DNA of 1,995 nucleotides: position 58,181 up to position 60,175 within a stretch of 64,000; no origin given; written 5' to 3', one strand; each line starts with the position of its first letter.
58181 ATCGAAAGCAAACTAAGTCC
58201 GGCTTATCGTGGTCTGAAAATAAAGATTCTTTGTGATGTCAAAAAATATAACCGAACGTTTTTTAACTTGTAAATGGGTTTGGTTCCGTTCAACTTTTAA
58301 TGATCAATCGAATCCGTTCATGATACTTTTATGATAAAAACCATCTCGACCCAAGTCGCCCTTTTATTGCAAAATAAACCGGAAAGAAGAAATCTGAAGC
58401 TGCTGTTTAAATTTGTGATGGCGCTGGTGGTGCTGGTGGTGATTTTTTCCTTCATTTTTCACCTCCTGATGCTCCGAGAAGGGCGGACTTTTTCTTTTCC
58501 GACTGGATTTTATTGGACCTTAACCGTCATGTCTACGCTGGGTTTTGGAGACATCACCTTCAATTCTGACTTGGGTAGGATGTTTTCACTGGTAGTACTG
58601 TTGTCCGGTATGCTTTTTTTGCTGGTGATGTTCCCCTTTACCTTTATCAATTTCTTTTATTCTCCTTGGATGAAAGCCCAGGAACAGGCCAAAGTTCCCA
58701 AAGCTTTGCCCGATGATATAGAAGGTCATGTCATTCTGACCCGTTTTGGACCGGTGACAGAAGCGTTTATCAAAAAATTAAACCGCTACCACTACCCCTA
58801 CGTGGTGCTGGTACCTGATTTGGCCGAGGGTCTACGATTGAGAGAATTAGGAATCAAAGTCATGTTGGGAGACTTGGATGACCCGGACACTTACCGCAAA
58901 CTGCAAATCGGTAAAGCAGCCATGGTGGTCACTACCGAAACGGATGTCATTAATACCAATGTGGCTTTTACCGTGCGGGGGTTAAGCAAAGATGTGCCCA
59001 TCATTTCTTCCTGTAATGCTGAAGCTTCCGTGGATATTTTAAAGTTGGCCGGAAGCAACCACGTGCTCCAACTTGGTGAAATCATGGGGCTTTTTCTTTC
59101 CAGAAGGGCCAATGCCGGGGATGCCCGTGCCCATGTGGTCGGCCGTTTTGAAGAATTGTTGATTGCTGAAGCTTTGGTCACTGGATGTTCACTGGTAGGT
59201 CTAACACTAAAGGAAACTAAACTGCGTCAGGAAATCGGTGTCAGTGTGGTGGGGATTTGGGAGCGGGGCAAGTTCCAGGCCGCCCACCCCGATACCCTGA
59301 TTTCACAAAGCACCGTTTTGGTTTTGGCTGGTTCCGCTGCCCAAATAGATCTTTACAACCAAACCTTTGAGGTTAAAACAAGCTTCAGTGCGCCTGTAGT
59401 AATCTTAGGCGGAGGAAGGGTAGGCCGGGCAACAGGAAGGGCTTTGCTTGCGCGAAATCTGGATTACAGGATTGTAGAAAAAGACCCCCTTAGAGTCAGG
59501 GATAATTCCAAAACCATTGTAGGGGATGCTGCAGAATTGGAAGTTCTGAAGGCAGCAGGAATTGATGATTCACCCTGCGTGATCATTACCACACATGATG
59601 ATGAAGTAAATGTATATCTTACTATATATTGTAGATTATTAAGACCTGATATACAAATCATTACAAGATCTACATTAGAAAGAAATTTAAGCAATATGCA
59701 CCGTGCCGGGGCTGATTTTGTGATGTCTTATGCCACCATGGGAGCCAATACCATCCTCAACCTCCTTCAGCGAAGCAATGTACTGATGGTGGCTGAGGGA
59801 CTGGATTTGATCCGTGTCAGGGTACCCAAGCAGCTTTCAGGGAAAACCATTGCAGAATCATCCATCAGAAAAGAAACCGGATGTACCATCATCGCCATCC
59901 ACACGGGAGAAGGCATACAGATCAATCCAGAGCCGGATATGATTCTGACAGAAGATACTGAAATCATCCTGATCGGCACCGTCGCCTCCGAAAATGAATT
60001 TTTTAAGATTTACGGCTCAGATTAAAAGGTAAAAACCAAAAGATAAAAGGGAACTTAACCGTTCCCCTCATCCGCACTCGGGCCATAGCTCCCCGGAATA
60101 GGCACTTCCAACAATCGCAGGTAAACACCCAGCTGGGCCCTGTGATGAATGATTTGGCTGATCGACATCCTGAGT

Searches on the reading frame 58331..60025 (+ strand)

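Call 12: search_protein_families(library=pfam, proteins=[window:58331-60025:+])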
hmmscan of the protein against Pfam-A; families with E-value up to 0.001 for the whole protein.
window:58331-60025:+ (564 aa): 4 families
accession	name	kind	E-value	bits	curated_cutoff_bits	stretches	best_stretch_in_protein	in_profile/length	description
PF02254.24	TrkA_N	-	1.7e-36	125.5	23.8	2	356-466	1-115/116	TrkA-N domain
PF02080.26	TrkA_C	-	1.5e-22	79.7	27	2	495-560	5-69/71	TrkA-C domain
PF07885.22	Ion_trans_2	-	8.1e-12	45.3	22.5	1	32-101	2-70/79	Ion channel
PF00520.37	Ion_trans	-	1.4e-05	24.9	25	1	20-102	124-227/241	Ion transport protein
